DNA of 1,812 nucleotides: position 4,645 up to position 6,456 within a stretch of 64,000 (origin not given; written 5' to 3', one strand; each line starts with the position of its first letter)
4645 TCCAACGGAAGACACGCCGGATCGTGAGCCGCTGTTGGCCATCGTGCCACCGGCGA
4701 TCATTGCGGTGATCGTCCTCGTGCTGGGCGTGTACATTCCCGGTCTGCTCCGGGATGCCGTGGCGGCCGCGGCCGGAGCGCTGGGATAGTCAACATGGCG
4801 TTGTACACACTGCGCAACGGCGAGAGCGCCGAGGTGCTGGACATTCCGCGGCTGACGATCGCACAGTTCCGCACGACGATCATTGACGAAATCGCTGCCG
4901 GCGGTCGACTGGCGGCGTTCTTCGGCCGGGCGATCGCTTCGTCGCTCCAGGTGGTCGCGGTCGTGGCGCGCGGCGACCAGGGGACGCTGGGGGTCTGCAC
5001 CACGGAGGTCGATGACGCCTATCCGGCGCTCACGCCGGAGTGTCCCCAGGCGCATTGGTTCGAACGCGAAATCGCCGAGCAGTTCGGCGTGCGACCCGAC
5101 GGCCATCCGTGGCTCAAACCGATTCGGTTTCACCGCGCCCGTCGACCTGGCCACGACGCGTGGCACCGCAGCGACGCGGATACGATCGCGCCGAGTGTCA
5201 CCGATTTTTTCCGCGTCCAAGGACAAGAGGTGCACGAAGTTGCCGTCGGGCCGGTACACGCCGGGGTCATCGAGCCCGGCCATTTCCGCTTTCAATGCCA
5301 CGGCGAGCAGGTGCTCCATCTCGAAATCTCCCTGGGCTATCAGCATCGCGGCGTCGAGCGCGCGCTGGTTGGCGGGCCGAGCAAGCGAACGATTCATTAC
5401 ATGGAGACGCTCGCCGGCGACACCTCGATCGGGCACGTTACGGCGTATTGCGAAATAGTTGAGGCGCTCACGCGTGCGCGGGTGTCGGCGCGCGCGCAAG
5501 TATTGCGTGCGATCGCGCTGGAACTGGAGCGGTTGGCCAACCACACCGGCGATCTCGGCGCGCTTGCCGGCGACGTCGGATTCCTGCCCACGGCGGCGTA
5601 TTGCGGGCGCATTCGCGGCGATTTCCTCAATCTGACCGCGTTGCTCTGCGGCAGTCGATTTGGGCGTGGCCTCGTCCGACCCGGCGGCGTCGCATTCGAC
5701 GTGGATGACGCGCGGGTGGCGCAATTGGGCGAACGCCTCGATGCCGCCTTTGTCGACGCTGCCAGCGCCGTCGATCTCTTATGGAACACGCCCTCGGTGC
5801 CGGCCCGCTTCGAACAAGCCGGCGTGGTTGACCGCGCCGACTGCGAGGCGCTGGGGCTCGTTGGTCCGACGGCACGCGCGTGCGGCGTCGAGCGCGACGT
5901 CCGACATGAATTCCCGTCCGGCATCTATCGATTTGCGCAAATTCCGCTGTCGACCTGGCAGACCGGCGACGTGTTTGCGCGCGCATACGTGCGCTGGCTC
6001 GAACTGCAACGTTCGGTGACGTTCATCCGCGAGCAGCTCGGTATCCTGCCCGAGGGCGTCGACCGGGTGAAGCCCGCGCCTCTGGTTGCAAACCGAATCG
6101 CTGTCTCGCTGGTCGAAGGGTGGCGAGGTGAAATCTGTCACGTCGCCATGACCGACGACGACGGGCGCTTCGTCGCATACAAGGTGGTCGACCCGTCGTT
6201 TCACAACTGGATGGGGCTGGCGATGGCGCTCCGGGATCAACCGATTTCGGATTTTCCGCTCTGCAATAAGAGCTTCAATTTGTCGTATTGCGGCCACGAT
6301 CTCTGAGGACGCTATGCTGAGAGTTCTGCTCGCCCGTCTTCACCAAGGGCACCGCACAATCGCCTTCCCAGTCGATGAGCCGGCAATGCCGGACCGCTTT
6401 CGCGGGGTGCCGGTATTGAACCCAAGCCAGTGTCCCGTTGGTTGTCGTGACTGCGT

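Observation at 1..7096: Hyf-like operon whose catalytic subunit has lost all four [NiFe] cysteine ligands: an Ehr-type complex, not a hydrogenase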

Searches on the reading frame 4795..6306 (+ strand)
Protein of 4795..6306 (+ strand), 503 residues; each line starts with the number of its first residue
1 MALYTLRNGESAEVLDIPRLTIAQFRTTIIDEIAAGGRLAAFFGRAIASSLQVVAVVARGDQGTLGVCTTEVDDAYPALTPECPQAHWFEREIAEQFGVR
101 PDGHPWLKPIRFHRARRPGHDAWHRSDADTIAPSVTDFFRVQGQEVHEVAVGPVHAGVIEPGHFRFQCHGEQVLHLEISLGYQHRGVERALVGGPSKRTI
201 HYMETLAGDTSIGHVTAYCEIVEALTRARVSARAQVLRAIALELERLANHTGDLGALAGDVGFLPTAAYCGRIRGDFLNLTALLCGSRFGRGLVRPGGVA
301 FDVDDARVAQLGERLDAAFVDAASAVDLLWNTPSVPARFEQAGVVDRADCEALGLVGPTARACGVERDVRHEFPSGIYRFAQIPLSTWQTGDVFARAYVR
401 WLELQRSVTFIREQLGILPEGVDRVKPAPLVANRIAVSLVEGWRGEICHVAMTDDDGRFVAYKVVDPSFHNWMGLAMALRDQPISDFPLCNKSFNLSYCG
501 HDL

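Call 3: search_protein_families(library=pfam, proteins=[window:4795-6306:+], max_evalue=0.01)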
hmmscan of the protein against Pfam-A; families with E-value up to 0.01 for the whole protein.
window:4795-6306:+ (503 aa): 2 families
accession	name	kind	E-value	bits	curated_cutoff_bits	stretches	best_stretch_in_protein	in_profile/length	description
PF00346.24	Complex1_49kDa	-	5.1e-33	114.7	24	2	260-422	1-163/271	Respiratory-chain NADH dehydrogenase, 49 Kd subunit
PF00329.25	Complex1_30kDa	-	4e-08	34.3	22.5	1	67-112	57-105/124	Respiratory-chain NADH dehydrogenase, 30 Kd subunit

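Call 4: search_protein_families(library=ncbifam, proteins=[window:4795-6306:+], max_evalue=0.01)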
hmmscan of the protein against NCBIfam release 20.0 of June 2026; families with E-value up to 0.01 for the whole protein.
window:4795-6306:+ (503 aa): 11 families
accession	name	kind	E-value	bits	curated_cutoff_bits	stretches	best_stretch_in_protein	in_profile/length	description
NF004739.1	PRK06075.1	equivalog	1.4e-50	172.2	360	1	148-421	2-275/384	NADH-quinone oxidoreductase subunit D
NF009808.0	PRK13292.1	equivalog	3.9e-43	147.4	1156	1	74-421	322-682/791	NADH-quinone oxidoreductase subunit B/C/D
TIGR01962.1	NuoD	equivalog_domain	1.6e-40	139.2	459.35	1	150-421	6-277/386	NADH dehydrogenase (quinone) subunit D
NF008974.0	PRK12322.1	equivalog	7.7e-36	123.8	522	1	148-486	8-349/366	NADH-quinone oxidoreductase subunit D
NF040602.1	F420_dehyd_FpoD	exception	4.2e-33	114.9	600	1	149-487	10-356/372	F420H2 dehydrogenase subunit FpoD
NF008728.0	PRK11742.1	equivalog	1.1e-27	96.7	840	2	149-422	217-490/598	NADH-quinone oxidoreductase subunit C/D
NF005649.0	PRK07415.1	equivalog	3.1e-25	89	583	1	149-423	13-288/394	NAD(P)H-quinone oxidoreductase subunit H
TIGR01961.1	NuoC_fam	subfamily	0.0011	19.5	122.45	1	69-111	62-104/122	NADH (or F420H2) dehydrogenase, subunit C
NF005856.0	PRK07785.1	equivalog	0.0028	17.5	224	1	64-110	161-207/246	NADH-quinone oxidoreductase subunit C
NF004733.0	PRK06074.1-5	equivalog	0.005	16.5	225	1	69-110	93-134/203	NADH-quinone oxidoreductase subunit C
TIGR03295.1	frhA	equivalog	0.006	15.6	392.5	0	185-251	41-107/412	coenzyme F420 hydrogenase subunit alpha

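Call 5: search_solved_structures(query=window:4795-6306:+, max_evalue=0.001, show_alignments=3)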
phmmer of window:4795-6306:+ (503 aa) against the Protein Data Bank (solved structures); distinct sequences matched with E-value up to 0.001: 54.
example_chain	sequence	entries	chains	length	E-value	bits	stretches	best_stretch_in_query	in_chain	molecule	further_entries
7z0s_E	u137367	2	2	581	2.8e-46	161.6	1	74-498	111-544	Formate hydrogenlyase subunit 5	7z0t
6cfw_L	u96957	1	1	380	2.9e-30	108.8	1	149-490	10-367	Membrane-bound hydrogenase subunit alpha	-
2fug_4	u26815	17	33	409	1.3e-28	103.4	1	145-424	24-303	NADH-quinone oxidoreductase chain 4 | NADH-QUINONE OXIDOREDUCTASE SUBUNIT 4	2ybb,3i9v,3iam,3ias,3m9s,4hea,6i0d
7q5y_B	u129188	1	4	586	2.1e-26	96.1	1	114-414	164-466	NADH-quinone oxidoreductase subunit C/D 2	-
8e9g_D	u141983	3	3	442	6.4e-23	84.6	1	143-421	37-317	NADH-quinone oxidoreductase subunit D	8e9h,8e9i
8iuf_S2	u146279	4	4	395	4.5e-22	81.8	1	151-424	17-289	NDUFS2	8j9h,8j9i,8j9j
6hum_H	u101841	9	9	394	1.2e-21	80.4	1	150-422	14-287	NAD(P)H-quinone oxidoreductase subunit H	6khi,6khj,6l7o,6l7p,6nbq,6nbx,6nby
7awt_D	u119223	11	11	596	1.5e-19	73.4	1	64-424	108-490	NADH-quinone oxidoreductase subunit C/D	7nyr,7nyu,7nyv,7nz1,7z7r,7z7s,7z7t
9taj_C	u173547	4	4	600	1.6e-19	73.4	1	64-424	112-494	NADH-quinone oxidoreductase subunit C/D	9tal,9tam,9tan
7p61_C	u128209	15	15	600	2.4e-19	72.8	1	64-424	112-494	NADH-quinone oxidoreductase subunit C/D | NADH-quinone oxidoreductase subunit CD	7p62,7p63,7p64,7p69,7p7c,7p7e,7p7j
8ba0_D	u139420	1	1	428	1.8e-18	69.9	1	152-427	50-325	Complex I-49kD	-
8b9z_D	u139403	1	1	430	1.9e-18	69.9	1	152-427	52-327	Complex I-49kD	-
8esw_S2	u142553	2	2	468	2.4e-18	69.5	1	152-427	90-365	Complex I-49kD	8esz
7wfg_H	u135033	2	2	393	3.1e-18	69.1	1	141-421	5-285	NAD(P)H-quinone oxidoreductase subunit H, chloroplastic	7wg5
6h8k_C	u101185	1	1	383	9.8e-18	67.5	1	152-426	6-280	NUCM protein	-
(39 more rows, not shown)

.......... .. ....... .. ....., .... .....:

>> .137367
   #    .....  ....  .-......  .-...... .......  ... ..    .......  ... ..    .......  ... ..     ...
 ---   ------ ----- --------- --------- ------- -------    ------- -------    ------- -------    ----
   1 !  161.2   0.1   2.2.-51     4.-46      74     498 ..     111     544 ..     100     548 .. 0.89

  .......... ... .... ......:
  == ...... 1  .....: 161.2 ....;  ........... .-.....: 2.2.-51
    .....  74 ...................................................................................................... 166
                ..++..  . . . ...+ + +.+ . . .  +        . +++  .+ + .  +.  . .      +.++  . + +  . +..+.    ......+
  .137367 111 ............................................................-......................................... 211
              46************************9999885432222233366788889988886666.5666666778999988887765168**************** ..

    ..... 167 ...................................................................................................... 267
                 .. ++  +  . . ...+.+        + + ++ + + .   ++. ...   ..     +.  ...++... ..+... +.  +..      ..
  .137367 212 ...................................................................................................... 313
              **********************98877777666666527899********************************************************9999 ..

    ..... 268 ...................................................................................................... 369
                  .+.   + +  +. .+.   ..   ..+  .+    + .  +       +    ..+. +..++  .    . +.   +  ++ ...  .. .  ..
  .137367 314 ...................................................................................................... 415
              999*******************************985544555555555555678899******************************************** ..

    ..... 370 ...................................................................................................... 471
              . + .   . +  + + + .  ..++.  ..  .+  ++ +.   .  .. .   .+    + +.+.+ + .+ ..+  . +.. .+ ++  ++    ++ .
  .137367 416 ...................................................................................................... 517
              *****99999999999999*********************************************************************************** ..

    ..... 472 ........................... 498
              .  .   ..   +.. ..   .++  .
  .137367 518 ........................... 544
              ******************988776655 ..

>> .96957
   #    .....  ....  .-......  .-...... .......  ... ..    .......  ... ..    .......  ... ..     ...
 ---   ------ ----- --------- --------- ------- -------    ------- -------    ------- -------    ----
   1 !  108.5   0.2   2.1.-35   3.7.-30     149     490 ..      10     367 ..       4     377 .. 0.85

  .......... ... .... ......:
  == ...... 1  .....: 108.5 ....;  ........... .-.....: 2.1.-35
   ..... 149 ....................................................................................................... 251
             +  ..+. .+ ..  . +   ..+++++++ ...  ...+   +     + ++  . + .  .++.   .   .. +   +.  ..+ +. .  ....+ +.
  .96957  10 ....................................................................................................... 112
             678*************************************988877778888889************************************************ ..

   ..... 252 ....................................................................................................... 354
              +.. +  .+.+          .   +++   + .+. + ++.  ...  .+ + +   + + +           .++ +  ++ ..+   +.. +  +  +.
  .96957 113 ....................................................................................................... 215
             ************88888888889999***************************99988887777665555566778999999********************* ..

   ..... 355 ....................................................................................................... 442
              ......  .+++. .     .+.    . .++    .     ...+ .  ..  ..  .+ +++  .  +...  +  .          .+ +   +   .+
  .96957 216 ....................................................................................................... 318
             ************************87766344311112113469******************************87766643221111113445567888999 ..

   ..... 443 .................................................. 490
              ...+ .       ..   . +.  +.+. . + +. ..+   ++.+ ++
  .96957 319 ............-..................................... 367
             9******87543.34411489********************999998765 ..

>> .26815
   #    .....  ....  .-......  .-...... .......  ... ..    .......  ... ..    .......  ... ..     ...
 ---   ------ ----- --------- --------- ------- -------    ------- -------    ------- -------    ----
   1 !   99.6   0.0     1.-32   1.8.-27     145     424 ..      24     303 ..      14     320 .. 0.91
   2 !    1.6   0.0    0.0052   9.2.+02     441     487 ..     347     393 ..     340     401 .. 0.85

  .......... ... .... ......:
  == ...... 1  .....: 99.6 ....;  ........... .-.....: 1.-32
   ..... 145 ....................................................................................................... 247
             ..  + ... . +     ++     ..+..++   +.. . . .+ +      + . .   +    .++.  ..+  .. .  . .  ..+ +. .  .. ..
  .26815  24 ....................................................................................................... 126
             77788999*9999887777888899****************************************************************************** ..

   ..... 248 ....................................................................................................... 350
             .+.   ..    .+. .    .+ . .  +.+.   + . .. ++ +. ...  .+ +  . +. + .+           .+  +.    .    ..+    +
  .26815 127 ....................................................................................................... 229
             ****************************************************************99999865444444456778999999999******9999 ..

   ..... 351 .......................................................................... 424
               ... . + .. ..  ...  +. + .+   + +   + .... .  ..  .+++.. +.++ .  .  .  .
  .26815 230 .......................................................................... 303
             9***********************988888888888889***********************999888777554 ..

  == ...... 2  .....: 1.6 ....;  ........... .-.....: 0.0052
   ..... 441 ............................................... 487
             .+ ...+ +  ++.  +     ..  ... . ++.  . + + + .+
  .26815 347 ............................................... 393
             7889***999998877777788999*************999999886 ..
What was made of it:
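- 4795..6306 (+): Large subunit L: an N-terminal NuoC-like domain fused to a HycE/NuoD-like domain, with no [NiFe] ligands. It ends at the position where mature hydrogenase large subunits end (no cleavable extension). HycE 2.8e-46, MbhL 2.9e-30, Nqo4 1.3e-28 (call 5).
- On Respiratory complex I: Asp139 is kept as Asp260 (call 5).
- Checked: It aligns '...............' to '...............' and 'nksfnlSy' to 'igsldpCy' (call 5).
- The complex I quinone ligands His38 and Tyr87 of Nqo4 align with Ile159 and Gly208 (call 5).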

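Call 7: find_encoding_contigs(protein=window:4795-6306:+, flank=10000, max_places=10)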
Protein window:4795-6306:+ (503 aa): 3 contigs read that carry it; 3 places shown.
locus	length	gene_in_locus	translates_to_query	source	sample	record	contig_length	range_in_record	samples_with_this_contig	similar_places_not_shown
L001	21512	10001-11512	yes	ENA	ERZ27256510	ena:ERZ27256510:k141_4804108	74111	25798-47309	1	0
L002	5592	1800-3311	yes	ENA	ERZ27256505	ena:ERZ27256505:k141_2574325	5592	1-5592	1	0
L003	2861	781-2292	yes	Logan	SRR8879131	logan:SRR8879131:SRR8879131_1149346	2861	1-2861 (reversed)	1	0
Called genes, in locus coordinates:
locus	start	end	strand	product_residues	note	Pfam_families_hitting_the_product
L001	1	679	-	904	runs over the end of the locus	PF00690:Cation_ATPase_N, PF12710:HAD (faint), PF00122:E1-E2_ATPase, PF13246:Cation_ATPase, PF00702:Hydrolase, PF08282:Hydrolase_3 (faint), PF00689:Cation_ATPase_C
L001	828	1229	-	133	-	PF04828:GFA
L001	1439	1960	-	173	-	-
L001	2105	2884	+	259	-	PF00106:adh_short, PF08659:KR, PF13561:adh_short_C2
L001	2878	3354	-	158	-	PF02308:MgtC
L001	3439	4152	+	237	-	PF00702:Hydrolase, PF13419:HAD_2, PF13242:Hydrolase_like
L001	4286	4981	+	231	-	PF12728:HTH_17, PF00359:PTS_EIIA_2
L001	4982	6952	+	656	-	PF00361:Proton_antipo_M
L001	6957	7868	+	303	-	PF00146:NADHdh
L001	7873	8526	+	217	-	-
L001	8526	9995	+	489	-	PF00361:Proton_antipo_M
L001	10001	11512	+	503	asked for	PF00329:Complex1_30kDa, PF00346:Complex1_49kDa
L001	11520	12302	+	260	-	PF12838:Fer4_7 (faint), PF13187:Fer4_9 (weak), PF13746:Fer4_18 (faint), PF01058:Oxidored_q6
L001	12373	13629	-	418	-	PF07690:MFS_1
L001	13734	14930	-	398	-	PF13439:Glyco_transf_4, PF00534:Glycos_transf_1, PF13692:Glyco_trans_1_4, PF13524:Glyco_trans_1_2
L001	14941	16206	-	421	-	PF13472:Lipase_GDSL_2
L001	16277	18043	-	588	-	PF13480:Acetyltransf_6, PF13302:Acetyltransf_3, PF00583:Acetyltransf_1, PF13523:Acetyltransf_8 (weak)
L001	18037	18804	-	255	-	PF01755:Glyco_transf_25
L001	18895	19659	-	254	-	PF01522:Polysacc_deac_1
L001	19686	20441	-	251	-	PF00005:ABC_tran, PF13304:AAA_21 (faint)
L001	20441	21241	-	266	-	PF01061:ABC2_membrane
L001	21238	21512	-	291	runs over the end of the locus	PF00535:Glycos_transf_2, PF10111:Glyco_tranf_2_2, PF13641:Glyco_tranf_2_3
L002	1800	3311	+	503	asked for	PF00329:Complex1_30kDa, PF00346:Complex1_49kDa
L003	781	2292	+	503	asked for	PF00329:Complex1_30kDa, PF00346:Complex1_49kDa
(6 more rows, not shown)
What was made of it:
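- On PTS EIIA (PtsN/FruA type) regulatory proteins (for the upstream gene): Pfam PF00359 on record (call 7).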

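Call 8: find_homologous_proteins(query=window:4795-6306:+, max_evalue=1e-10)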
Query window:4795-6306:+ (503 aa): 8000 proteins with E <= 1e-10 among 8000 candidates; the best 120 are listed.
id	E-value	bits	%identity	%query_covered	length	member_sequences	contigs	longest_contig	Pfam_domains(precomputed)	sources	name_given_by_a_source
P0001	0.0e+0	1159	100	100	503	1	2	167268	PF00329.26,PF00346.25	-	-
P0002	1.7e-272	923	79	99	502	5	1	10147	PF00329.26,PF00346.25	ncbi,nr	ncbi:MAG TPA: NADH-quinone oxidoreductase subunit C [Candidatus Kryptonia bacterium]|nr:NADH-quinone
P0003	1.8e-266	903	78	100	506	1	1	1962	PF00329.26,PF00346.25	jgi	-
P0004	7.7e-259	878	75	99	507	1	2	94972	PF00329.26,PF00346.25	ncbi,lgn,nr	ncbi:MAG: NADH-quinone oxidoreductase subunit C [Deltaproteobacteria bacterium]|nr:NADH-quinone oxid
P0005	1.6e-258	877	76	99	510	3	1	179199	PF00346.25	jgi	jgi:Ni,Fe-hydrogenase III large subunit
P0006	1.6e-256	870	75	100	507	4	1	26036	PF00329.26,PF00346.25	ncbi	-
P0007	4.6e-255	865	74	100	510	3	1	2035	PF00329.26,PF00346.25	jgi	jgi:Ni,Fe-hydrogenase III large subunit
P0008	4.9e-255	865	73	100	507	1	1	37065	PF00329.26,PF00346.25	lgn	-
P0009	1.2e-254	864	76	100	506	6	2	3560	PF00329.26,PF00346.25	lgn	-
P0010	3.3e-253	859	74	99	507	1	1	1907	PF00329.26,PF00346.25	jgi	jgi:Ni,Fe-hydrogenase III large subunit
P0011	5.2e-253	859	73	100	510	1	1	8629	PF00329.26,PF00346.25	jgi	jgi:Ni,Fe-hydrogenase III large subunit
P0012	1.9e-252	857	73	99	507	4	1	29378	PF00329.26,PF00346.25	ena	-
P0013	2.8e-251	853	73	100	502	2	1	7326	PF00329.26,PF00346.25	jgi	-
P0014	2.8e-251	853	74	100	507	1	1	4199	PF00346.25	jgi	jgi:Ni,Fe-hydrogenase III large subunit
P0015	5.7e-251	852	72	99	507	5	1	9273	PF00329.26,PF00346.25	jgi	jgi:Ni,Fe-hydrogenase III large subunit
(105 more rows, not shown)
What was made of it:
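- Strong constraint: more than 8000 homologues, the top 120 at 68-79% identity (call 8).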

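Call 20: find_related_loci(query=A1, collection=genome_contigs, flank=10000)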
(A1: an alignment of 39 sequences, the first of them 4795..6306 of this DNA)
Query A1 (503 aa) in genome_contigs; peptide patterns used: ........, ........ (x = any residue, [..] = any of these).
600 stretches matched a pattern (row limit reached: there are more); 599 encode a relative of the query (tblastn E <= 1e-3); the best 80 are kept; 80 distinct loci.
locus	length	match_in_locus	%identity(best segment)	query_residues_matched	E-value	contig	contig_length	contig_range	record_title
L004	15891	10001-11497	68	6-503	0e+0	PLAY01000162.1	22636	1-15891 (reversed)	MAG: Limisphaerales bacterium isolate bog_1418 73.20111000_S2D.10_contig_247, whole genome shotgun sequence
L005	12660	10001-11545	66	2-503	0e+0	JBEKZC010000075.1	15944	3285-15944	MAG: Verrucomicrobiota bacterium isolate SPRUCE 68 SPRUCE_68_75, whole genome shotgun sequence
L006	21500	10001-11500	67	6-503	0e+0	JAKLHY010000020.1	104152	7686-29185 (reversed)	MAG: Verrucomicrobia bacterium isolate RA.bin74 RA.bin74_20, whole genome shotgun sequence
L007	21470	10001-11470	66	17-503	0e+0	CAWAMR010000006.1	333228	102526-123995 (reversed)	MAG: uncultured Planctomycetota bacterium isolate MFD01716.bin.2.152 genome assembly, contig: contig_46340, whole genome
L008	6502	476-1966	66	8-503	0e+0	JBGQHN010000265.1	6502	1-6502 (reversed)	MAG: Planctomycetia bacterium isolate OBJ2_061818_070_71 k141_1051724_length_6502_cov_11.0000, whole genome shotgun sequ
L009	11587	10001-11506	67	5-503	0e+0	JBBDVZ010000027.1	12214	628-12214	MAG: Planctomycetaceae bacterium isolate LejiaC_61_11 Lejia_C_12055_length_12214_cov_6, whole genome shotgun sequence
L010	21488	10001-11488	66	10-503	0e+0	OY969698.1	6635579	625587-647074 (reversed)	MAG: uncultured Planctomycetaceae bacterium isolate MFD00082.bin.2.56 genome assembly, chromosome: 1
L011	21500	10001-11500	66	6-503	0e+0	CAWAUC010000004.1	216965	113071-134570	MAG: uncultured delta proteobacterium isolate MFD02416.bin.1.144 genome assembly, contig: contig_11480, whole genome sho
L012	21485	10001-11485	64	5-503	0e+0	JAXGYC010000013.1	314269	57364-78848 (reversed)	MAG: Sedimentisphaerales bacterium isolate AnMBR.bin504 bin504_13, whole genome shotgun sequence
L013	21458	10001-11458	68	37-503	0e+0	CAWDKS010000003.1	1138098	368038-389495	MAG: uncultured Verrucomicrobiae bacterium isolate MFD09286.bin.1.254 genome assembly, contig: contig_33281, whole genom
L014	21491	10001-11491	61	8-503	0e+0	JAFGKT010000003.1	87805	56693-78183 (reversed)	MAG: Sedimentisphaerales bacterium isolate Zod_Metabat.35 k87_632837, whole genome shotgun sequence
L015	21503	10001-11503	64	2-503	0e+0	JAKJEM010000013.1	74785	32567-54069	MAG: Planctomycetota bacterium isolate UR.bin147 NODE_13_length_74785_cov_3.602185, whole genome shotgun sequence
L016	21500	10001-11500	63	6-503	0e+0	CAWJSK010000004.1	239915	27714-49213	MAG: uncultured Spirochaetota bacterium isolate MFD01231.bin.2.51 genome assembly, contig: contig_19700, whole genome sh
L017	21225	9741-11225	61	5-503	0e+0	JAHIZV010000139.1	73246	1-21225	MAG: Verrucomicrobia bacterium isolate Modern_marine.mb.194 Modern_marine.mb.194_k141_1393514, whole genome shotgun sequ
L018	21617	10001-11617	60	3-503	0e+0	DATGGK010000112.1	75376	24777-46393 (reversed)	MAG TPA_asm: Planctomycetota bacterium isolate SMAG_U9752 k141_1160808, whole genome shotgun sequence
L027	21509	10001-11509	59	2-503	0e+0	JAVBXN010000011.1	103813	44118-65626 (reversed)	MAG: Pelobacter sp. isolate GS8 160, whole genome shotgun sequence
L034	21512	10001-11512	59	2-503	0e+0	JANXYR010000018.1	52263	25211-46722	MAG: Geobacteraceae bacterium isolate GL140_3_metabat_67 GL140_3_k141_2863299, whole genome shotgun sequence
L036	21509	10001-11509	59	2-503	0e+0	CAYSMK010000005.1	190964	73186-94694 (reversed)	MAG TPA_asm: uncultured Geobacter sp. isolate binchicken_co269_58 genome assembly, contig: NODE_64_length_190964_cov_232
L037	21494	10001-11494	58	3-503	0e+0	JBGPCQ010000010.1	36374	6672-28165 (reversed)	MAG: Geobacteraceae bacterium isolate OBJ_0618_050_45 k141_1102427_length_36374_cov_23.3548, whole genome shotgun sequen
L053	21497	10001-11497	58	3-503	1e-178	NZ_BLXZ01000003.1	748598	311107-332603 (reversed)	Geomonas limicola strain Red745 sequence03, whole genome shotgun sequence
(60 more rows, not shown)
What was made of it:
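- The hosts are mostly soil and freshwater mesophiles, including aerobes (calls 8, 20).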
